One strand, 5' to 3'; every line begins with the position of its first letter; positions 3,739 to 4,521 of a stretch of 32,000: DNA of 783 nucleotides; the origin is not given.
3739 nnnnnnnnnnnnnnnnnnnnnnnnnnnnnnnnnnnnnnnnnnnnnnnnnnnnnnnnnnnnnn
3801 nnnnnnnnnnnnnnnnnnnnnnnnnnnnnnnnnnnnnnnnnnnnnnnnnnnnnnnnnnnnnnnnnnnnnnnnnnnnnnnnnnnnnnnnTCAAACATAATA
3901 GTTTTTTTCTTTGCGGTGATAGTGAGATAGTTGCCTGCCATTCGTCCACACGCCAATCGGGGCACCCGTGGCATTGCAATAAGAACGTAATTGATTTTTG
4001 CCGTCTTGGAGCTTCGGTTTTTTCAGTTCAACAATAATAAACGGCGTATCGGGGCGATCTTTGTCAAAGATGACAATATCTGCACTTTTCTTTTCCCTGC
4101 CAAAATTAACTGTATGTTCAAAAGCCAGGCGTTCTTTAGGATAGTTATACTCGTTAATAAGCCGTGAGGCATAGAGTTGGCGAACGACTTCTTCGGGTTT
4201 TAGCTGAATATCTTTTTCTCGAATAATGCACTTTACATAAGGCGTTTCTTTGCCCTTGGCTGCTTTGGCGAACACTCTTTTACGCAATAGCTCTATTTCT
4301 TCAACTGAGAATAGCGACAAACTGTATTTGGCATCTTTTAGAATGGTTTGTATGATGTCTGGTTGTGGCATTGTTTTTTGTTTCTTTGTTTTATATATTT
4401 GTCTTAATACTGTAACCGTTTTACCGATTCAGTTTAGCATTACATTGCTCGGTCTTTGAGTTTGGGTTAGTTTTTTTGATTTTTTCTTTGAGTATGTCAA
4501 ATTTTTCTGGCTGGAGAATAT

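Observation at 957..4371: Four-gene, translationally coupled R-M-like operon pairing two unrelated nuclease folds with two beta-class methyltransferases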

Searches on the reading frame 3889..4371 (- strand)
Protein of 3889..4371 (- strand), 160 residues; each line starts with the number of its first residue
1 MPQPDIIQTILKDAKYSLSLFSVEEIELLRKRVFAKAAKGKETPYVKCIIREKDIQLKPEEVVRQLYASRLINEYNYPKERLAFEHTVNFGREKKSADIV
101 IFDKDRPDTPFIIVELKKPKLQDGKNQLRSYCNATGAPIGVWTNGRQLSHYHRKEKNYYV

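Call 3: search_protein_families(library=pfam, proteins=[window:3889-4371:-], max_evalue=1)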
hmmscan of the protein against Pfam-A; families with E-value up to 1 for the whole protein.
window:3889-4371:- (160 aa): 3 families
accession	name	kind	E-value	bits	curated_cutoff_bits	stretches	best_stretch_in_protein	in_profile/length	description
PF13588.12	HSDR_N_2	-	7.4e-28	97.3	25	1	59-158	1-102/110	Type I restriction enzyme R protein N terminus (HSDR_N)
PF21751.2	DACNV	-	0.0046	17.5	27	1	67-116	21-71/98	Probable sensor domain DACNV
PF20713.2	DUF6826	-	0.038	14.7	26.6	0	3-51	38-86/91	Domain of unknown function (DUF6826)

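Call 4: search_protein_families(library=ncbifam, proteins=[window:3889-4371:-], max_evalue=1)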
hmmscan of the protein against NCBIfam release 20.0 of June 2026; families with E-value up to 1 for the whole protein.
window:3889-4371:- (160 aa): 2 families
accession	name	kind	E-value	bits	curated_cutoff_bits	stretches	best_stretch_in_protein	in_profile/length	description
NF047738.1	antiphage_MADS2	equivalog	5e-08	31.7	720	1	45-119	5-88/654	methylation-associated defense system DNA methyltransferase MAD2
NF046051.1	restrict_EcoAI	equivalog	0.0072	14.7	550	1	69-156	24-111/768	EcoAI/FtnUII family type I restriction enzme subunit R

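Call 5: search_protein_families(library=padloc, proteins=[window:3889-4371:-], max_evalue=1)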
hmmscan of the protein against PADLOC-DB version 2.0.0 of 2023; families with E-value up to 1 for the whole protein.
window:3889-4371:- (160 aa): 4 families
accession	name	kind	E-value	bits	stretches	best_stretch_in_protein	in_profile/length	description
PDLC03034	MTase_I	-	2.3e-60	202.7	1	10-160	8-159/672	Type I methyltransferase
PDLC03018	MTase_I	-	5.3e-10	36.3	1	46-122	11-94/749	Type I methyltransferase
PDLC03030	MTase_I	-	1.1e-07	28.7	1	48-139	39-134/670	Type I methyltransferase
PDLC04134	mad2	-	2e-06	24.9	1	60-156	5-103/492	mads_2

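Call 7: search_solved_structures(query=window:3889-4371:-, max_evalue=1, show_alignments=2)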
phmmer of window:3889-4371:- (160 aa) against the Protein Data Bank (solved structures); distinct sequences matched with E-value up to 1: 3.
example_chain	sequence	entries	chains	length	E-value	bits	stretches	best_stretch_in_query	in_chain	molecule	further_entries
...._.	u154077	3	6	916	4.4e-05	26.6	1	45-130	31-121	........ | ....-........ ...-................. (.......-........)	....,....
4npj_A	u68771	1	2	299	0.72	13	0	33-112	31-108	Extended synaptotagmin-2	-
4npk_A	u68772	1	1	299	0.72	13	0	33-111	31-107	Extended synaptotagmin-2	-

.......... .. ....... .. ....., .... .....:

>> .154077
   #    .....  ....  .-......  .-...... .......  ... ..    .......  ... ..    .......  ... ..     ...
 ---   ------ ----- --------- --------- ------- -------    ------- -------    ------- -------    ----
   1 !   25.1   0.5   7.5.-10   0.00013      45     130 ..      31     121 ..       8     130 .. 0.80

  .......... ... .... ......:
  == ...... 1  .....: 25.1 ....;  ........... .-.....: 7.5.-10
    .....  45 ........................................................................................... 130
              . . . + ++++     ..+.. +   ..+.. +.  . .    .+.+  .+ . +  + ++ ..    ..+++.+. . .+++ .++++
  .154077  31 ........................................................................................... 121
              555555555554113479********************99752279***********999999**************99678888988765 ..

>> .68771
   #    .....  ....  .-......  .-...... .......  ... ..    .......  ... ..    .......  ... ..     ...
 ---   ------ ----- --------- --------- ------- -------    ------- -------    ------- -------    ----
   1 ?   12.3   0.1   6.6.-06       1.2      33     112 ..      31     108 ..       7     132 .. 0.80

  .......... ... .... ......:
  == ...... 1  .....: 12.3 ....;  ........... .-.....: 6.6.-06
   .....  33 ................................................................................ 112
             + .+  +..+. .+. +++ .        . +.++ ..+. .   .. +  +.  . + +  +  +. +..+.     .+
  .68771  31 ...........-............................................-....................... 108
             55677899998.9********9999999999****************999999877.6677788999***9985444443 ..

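Call 20: find_homologous_proteins(query=window:3889-4371:-, max_evalue=0.001)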
Query window:3889-4371:- (160 aa): 704 proteins with E <= 0.001 among 720 candidates; the best 120 are listed.
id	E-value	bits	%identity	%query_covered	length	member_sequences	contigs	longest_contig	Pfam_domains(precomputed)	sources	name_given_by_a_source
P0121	8.8e-102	355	100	100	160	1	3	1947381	PF13588.13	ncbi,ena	-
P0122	3.2e-80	285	78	99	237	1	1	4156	PF13588.13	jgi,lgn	-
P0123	1.3e-79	283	79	99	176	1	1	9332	PF13588.13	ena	-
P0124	4.7e-79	282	76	99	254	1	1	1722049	PF13588.13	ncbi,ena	-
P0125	3.7e-78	279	77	99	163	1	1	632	PF13588.13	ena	-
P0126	1.1e-77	277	76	99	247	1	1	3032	PF13588.13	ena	-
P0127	7.6e-77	274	77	97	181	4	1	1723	PF13588.13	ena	-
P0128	8.0e-77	274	75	99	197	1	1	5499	PF13588.13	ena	-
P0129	1.5e-76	273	76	99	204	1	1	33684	PF13588.13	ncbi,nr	ncbi:MAG: type I restriction enzyme HsdR N-terminal domain-containing protein, partial [Candidatus M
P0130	2.6e-76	273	74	99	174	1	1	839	PF13588.13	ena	-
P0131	2.8e-76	273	74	99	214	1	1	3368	PF13588.13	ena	-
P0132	4.5e-76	272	77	99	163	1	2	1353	PF13588.13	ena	-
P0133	4.5e-76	272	75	99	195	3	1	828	PF13588.13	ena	-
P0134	5.0e-76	272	76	99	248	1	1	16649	PF13588.13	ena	-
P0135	1.2e-75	271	74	99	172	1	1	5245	PF13588.13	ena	-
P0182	5.7e-67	242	66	99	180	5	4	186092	PF13588.13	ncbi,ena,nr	ncbi:MAG: type I restriction enzyme HsdR N-terminal domain-containing protein [Candidatus Poribacter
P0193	1.1e-63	232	67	99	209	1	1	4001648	PF13588.13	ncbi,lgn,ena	-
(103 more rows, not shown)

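Call 22: find_encoding_contigs(protein=P0124, flank=6000, max_places=2)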
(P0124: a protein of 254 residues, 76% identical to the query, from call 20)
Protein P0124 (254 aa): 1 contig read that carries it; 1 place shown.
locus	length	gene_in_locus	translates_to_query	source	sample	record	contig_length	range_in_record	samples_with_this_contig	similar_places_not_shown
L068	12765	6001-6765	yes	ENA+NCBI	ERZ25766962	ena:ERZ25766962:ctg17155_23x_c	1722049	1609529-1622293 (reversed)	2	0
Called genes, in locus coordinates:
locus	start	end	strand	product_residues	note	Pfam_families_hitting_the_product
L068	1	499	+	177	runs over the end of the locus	-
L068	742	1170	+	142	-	PF11697:DUF3293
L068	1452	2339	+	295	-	PF08378:NERD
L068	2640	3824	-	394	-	PF00155:Aminotran_1_2, PF01041:DegT_DnrJ_EryC1 (weak)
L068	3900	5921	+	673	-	PF04851:ResIII, PF17757:UvrB_inter, PF27431:UvrB_3rd, PF00271:Helicase_C, PF12344:UvrB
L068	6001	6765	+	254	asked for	PF13588:HSDR_N_2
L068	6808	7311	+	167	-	PF02384:N6_Mtase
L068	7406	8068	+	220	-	PF02384:N6_Mtase, PF07669:Eco57I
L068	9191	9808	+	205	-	-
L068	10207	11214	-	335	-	PF00348:polyprenyl_synt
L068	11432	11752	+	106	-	PF00829:Ribosomal_L21p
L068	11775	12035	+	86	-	PF01016:Ribosomal_L27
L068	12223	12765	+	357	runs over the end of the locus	PF01018:GTP1_OBG, PF01926:MMR_HSR1, PF02421:FeoB_N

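Call 23: find_encoding_contigs(protein=P0193, flank=6000, max_places=2)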
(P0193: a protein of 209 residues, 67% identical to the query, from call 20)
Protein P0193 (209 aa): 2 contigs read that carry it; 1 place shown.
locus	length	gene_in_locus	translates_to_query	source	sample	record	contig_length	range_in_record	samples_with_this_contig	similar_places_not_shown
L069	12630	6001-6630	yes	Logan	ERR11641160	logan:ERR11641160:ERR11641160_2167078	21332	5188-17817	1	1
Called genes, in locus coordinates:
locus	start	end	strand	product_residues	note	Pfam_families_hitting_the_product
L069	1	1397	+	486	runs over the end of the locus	PF00884:Sulfatase, PF01663:Phosphodiest (faint), PF16347:SGSH_C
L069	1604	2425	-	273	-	PF05721:PhyH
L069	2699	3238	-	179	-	PF01931:NTPase_I-T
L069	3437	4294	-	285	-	PF05721:PhyH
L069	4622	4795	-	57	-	-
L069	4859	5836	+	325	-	PF02615:Ldh_2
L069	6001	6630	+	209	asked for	PF13588:HSDR_N_2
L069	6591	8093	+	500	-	PF02384:N6_Mtase, PF07669:Eco57I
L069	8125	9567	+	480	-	PF01420:Methylase_S (faint)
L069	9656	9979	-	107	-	-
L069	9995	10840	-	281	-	-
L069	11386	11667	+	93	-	-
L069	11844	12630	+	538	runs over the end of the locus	PF12796:Ank_2, PF13637:Ank_4 (weak), PF24521:Ank_KRIT1 (weak), PF00023:Ank, PF13857:Ank_5 (weak), PF12796:Ank_2 (weak), PF00023:Ank, PF13857:Ank_5, +1 more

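Call 24: find_encoding_contigs(protein=P0182, flank=6000, max_places=2)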
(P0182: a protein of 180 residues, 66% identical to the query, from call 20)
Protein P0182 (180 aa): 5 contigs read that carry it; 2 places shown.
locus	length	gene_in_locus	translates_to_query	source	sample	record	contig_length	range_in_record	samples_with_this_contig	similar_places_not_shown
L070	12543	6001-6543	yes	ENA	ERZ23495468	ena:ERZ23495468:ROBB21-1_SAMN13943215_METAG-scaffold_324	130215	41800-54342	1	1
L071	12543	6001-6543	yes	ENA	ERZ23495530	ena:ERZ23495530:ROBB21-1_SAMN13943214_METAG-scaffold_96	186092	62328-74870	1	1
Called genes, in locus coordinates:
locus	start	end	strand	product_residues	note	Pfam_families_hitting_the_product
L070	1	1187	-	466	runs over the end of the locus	PF02878:PGM_PMM_I, PF02879:PGM_PMM_II, PF02880:PGM_PMM_III, PF00408:PGM_PMM_IV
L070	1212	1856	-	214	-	-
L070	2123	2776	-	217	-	PF13428:TPR_14 (faint), PF13371:TPR_9 (faint), PF13646:HEAT_2 (weak), PF12895:ANAPC3 (weak), PF00515:TPR_1, PF07719:TPR_2 (weak), PF13181:TPR_8 (weak), PF13414:TPR_11, +4 more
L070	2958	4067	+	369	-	PF01663:Phosphodiest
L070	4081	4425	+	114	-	-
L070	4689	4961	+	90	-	-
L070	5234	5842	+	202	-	PF06439:3keto-disac_hyd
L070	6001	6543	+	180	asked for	PF13588:HSDR_N_2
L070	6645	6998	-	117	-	-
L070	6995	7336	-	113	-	-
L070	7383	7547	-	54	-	-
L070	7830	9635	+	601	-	PF00009:GTP_EFTU, PF03144:GTP_EFTU_D2, PF00679:EFG_C, PF06421:LepA_C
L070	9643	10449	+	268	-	PF10502:Peptidase_S26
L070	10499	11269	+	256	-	PF10502:Peptidase_S26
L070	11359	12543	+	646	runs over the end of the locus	PF00009:GTP_EFTU, PF01926:MMR_HSR1 (faint), PF03144:GTP_EFTU_D2, PF25461:Beta-barrel_SelB, PF09106:WHD_2nd_SelB (weak), PF09107:WHD_3rd_SelB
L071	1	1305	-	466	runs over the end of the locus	PF02878:PGM_PMM_I, PF02879:PGM_PMM_II, PF02880:PGM_PMM_III, PF00408:PGM_PMM_IV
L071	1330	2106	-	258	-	-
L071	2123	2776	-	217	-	PF13428:TPR_14 (faint), PF13176:TPR_7 (faint), PF13371:TPR_9 (faint), PF13646:HEAT_2 (weak), PF00515:TPR_1, PF07719:TPR_2 (weak), PF13181:TPR_8 (weak), PF13414:TPR_11, +5 more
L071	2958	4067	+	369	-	PF01663:Phosphodiest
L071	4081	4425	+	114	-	PF12799:LRR_4 (weak)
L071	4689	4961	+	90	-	-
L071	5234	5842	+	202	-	PF06439:3keto-disac_hyd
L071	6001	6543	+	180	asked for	PF13588:HSDR_N_2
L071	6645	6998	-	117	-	-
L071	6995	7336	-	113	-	PF05973:Gp49 (weak)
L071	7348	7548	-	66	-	-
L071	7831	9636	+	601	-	PF00009:GTP_EFTU, PF03144:GTP_EFTU_D2, PF00679:EFG_C, PF06421:LepA_C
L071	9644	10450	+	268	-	PF10502:Peptidase_S26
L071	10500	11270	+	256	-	PF10502:Peptidase_S26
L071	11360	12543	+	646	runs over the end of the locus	PF00009:GTP_EFTU, PF03144:GTP_EFTU_D2, PF25461:Beta-barrel_SelB, PF09106:WHD_2nd_SelB (weak), PF09107:WHD_3rd_SelB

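Call 29: search_protein_representatives(protein=window:3889-4371:-)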
Query: 160 residues. Proteins with E-value up to 0.001 (for the whole library): 1574; up to 1e-10: 468; up to 1e-30: 83. The best 150 are listed.
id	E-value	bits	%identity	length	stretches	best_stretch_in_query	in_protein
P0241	8.4e-74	262.9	70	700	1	1-159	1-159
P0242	2.4e-73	261.4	70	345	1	1-159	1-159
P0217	3.8e-60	218.5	73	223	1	1-137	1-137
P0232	2.4e-59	215.9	66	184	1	1-151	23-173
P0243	7.0e-58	211.1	61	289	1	5-159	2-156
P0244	3.0e-54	199.3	59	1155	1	9-159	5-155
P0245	9.6e-53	194.5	58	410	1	7-159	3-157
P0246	2.3e-52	193.2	58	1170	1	9-159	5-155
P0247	3.0e-52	192.9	63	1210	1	8-159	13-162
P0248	5.0e-52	192.1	57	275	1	9-159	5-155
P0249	8.3e-52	191.4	54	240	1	4-159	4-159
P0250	1.6e-51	190.5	58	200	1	8-159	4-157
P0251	1.7e-51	190.4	58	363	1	9-159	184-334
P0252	9.7e-51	188.0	56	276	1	9-159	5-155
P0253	1.9e-50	187.0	78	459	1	53-159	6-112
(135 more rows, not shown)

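Call 42: search_protein_families(library=pfam, proteins=[P0241, P0244, L069:8125-9567:+], max_evalue=0.01)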
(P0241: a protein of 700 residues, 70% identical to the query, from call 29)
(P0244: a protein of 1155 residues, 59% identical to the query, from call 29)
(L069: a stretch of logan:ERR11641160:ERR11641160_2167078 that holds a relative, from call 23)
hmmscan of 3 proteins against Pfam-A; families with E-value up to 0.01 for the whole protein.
P0241 (700 aa): 4 families
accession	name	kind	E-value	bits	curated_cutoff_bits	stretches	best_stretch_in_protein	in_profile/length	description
PF02384.22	N6_Mtase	-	1.8e-32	113.3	20.4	1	347-615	5-236/311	N-6 DNA Methylase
PF13588.12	HSDR_N_2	-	5e-25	88.2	25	1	59-166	1-110/110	Type I restriction enzyme R protein N terminus (HSDR_N)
PF07669.17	Eco57I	-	3e-10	40.9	25.3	1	428-591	3-165/171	Eco57I restriction-modification methylase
PF11477.14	PM0188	-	0.005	16.3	25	1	141-249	173-271/390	Sialyltransferase PMO188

P0244 (1155 aa): 3 families
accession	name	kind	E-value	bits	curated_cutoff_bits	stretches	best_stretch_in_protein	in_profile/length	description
PF02384.22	N6_Mtase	-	4.2e-32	112.2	20.4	1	304-625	4-272/311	N-6 DNA Methylase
PF13588.12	HSDR_N_2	-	1.2e-26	93.4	25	1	55-162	1-110/110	Type I restriction enzyme R protein N terminus (HSDR_N)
PF07669.17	Eco57I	-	1.7e-12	48.2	25.3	1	396-560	1-165/171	Eco57I restriction-modification methylase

L069:8125-9567:+ (480 aa): 1 family
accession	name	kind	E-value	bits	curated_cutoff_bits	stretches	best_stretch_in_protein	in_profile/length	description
PF01420.25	Methylase_S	-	6.9e-10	39.8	22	1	299-438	25-152/168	Type I restriction modification DNA specificity domain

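Call 43: search_solved_structures(query=P0241, max_evalue=0.001)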
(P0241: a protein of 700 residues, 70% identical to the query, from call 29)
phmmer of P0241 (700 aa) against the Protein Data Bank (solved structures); distinct sequences matched with E-value up to 0.001: 12.
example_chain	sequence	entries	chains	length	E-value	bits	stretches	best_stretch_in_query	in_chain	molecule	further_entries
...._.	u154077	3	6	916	1e-23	86.9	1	501-613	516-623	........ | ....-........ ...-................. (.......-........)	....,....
7vru_A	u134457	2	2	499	3.7e-14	55.4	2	497-609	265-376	Site-specific DNA-methyltransferase (adenine-specific)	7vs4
5ybb_A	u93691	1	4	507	3.2e-12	48.9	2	344-403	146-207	Type I restriction-modification system methyltransferase subunit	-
2y7c_B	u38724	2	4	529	3.5e-11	45.5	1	301-457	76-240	TYPE I RESTRICTION ENZYME ECOKI M PROTEIN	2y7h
2ar0_A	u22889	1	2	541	3.8e-11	45.4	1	301-457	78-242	Type I restriction enzyme EcoKI M protein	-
3ufb_A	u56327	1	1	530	4.9e-10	41.7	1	347-405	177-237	Type I restriction-modification system methyltransferase subunit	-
7eew_A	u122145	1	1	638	1.4e-09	40.2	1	502-610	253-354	Type I restriction-modification system methyltransferase subunit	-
2okc_A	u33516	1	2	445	6.2e-09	38.1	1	359-404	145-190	Type I restriction enzyme StySJI M protein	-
7vru_B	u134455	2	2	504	1.8e-06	30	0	302-407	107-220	Site-specific DNA-methyltransferase (adenine-specific)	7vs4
7lni_A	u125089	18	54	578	1.1e-05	27.3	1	485-609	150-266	Site-specific DNA-methyltransferase (adenine-specific)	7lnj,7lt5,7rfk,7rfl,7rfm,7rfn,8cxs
8cxz_A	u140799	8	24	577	1.1e-05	27.3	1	485-609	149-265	Site-specific DNA-methyltransferase (adenine-specific)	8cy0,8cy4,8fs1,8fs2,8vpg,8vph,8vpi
3khk_A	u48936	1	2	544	0.00011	24.1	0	345-403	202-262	Type I restriction-modification system methylation subunit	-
